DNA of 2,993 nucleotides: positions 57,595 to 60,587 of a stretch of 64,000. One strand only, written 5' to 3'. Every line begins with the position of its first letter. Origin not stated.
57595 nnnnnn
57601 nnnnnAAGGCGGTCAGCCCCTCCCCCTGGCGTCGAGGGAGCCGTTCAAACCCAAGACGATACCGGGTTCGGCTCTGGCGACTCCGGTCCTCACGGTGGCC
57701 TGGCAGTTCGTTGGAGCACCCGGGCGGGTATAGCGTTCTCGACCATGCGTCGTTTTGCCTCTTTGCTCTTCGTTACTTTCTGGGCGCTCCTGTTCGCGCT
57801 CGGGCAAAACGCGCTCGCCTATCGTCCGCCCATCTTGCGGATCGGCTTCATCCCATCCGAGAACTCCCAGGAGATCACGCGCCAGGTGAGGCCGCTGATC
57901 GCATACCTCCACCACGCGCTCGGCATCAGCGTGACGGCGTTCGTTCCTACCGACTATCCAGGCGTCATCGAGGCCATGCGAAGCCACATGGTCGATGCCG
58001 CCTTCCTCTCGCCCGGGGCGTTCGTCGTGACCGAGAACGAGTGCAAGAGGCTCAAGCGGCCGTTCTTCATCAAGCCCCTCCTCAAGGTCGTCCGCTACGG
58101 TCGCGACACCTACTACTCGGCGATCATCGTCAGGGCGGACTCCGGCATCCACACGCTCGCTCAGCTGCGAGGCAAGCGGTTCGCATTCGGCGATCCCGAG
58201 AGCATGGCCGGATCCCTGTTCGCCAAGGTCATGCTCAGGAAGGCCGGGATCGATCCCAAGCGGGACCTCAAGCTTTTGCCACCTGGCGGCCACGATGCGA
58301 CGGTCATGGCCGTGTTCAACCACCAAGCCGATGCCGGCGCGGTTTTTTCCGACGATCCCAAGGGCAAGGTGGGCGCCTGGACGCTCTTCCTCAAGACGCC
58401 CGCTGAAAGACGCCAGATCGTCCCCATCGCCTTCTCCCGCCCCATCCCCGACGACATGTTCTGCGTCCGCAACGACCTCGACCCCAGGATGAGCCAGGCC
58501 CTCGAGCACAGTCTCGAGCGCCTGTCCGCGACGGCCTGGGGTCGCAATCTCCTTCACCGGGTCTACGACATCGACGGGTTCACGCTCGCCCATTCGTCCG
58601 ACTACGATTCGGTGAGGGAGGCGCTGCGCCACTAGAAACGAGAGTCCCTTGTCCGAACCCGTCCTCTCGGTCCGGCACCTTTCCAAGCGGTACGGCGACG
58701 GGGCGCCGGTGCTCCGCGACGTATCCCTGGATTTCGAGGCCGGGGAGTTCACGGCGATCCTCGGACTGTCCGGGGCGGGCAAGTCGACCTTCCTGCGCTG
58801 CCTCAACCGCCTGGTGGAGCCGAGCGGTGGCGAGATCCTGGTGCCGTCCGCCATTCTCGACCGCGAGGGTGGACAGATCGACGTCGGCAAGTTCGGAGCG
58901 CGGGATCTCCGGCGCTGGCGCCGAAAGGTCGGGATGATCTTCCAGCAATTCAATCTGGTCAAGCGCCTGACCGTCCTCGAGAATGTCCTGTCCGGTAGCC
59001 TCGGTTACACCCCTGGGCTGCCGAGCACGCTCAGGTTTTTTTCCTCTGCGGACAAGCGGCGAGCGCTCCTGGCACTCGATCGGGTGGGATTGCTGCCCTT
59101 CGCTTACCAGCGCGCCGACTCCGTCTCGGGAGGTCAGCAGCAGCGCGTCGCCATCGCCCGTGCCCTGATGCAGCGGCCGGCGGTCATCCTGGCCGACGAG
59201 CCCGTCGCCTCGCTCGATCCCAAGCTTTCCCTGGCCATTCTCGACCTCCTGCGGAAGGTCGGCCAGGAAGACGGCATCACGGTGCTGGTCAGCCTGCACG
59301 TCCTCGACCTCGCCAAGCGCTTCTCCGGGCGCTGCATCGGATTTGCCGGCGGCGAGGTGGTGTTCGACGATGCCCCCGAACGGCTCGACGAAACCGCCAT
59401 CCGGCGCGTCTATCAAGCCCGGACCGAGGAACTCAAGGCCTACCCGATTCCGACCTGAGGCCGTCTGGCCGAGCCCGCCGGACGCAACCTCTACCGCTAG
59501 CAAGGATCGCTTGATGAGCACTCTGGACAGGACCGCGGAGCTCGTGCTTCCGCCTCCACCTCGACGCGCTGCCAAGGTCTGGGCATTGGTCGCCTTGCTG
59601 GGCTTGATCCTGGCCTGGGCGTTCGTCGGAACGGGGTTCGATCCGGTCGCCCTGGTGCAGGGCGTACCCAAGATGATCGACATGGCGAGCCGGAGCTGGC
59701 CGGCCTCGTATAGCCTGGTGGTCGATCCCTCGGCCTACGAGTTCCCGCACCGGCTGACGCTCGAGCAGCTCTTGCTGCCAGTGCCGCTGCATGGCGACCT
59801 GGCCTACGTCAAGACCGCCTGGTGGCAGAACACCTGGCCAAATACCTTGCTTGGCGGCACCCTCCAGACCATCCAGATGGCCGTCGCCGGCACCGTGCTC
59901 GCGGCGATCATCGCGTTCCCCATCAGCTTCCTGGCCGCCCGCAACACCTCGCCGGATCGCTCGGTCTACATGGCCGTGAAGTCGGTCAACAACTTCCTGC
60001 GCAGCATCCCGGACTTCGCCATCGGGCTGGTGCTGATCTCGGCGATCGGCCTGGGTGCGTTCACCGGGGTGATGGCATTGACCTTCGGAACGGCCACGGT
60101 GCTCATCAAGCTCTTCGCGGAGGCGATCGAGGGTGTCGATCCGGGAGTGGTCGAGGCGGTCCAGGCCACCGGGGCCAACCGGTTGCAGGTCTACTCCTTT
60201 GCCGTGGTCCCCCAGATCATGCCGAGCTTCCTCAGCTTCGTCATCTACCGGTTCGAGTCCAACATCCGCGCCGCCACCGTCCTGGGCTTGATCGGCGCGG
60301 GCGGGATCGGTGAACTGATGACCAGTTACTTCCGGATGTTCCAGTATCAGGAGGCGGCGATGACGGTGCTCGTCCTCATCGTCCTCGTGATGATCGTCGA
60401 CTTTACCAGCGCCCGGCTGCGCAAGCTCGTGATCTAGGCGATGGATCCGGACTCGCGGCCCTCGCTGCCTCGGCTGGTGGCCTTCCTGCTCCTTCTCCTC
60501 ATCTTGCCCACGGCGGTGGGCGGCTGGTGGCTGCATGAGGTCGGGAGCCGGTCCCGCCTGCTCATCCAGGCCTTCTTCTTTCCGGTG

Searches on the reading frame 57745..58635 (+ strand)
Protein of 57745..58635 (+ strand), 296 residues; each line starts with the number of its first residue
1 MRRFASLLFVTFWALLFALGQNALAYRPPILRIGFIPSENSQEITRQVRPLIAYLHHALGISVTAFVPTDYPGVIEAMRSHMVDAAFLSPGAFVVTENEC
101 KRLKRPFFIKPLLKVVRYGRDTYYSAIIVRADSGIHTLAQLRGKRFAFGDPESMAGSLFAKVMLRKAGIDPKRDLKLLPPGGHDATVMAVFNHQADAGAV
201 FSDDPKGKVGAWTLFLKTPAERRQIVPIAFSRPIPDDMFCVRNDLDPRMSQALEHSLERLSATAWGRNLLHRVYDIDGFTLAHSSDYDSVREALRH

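Call 71: search_protein_families(library=pfam, proteins=[window:57745-58635:+], max_evalue=0.0001)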
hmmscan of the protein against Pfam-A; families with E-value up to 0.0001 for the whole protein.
window:57745-58635:+ (296 aa): 4 families
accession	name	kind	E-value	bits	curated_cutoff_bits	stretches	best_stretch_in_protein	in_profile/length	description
PF12974.12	Phosphonate-bd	-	1.4e-57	195.3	27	1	33-287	1-242/242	ABC transporter, phosphonate, periplasmic substrate-binding protein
PF09084.16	NMT1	-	4.1e-06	27.3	20.5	1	121-201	71-148/216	NMT1/THI5 like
PF16868.10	NMT1_3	-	6.9e-06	26.3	27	1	124-207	92-173/289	NMT1-like family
PF13531.11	SBP_bac_11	-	2e-05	24.9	25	1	126-205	82-166/227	Bacterial extracellular solute-binding protein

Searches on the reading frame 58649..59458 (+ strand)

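Call 71: search_protein_families(library=pfam, proteins=[window:58649-59458:+], max_evalue=0.0001)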
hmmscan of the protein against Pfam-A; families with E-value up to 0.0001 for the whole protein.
window:58649-59458:+ (269 aa): 2 families
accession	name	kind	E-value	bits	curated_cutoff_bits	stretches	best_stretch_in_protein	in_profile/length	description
PF00005.33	ABC_tran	-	1.7e-34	119.8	25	1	22-187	1-137/137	ABC transporter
PF13304.12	AAA_21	-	4.2e-07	30.8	27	0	34-63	1-46/304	AAA domain, putative AbiEii toxin, Type IV TA system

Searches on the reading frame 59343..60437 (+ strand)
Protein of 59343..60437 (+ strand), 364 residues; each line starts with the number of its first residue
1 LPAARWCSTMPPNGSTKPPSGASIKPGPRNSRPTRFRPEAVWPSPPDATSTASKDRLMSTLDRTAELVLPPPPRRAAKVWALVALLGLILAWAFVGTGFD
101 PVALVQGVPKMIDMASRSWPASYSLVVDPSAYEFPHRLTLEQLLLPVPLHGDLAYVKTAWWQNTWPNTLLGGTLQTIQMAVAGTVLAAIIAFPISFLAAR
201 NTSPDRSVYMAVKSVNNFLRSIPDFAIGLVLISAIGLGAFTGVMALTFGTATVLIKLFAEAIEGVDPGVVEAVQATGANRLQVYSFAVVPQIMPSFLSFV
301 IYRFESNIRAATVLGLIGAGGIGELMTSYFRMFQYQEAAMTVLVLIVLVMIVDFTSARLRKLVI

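Call 71: search_protein_families(library=pfam, proteins=[window:59343-60437:+], max_evalue=0.0001)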
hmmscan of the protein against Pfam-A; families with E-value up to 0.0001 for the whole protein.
window:59343-60437:+ (364 aa): 1 family
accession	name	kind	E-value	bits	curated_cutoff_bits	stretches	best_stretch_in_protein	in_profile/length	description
PF00528.27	BPD_transp_1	-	1.3e-21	77.6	26.4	1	192-357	2-172/184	Binding-protein-dependent transport system inner membrane component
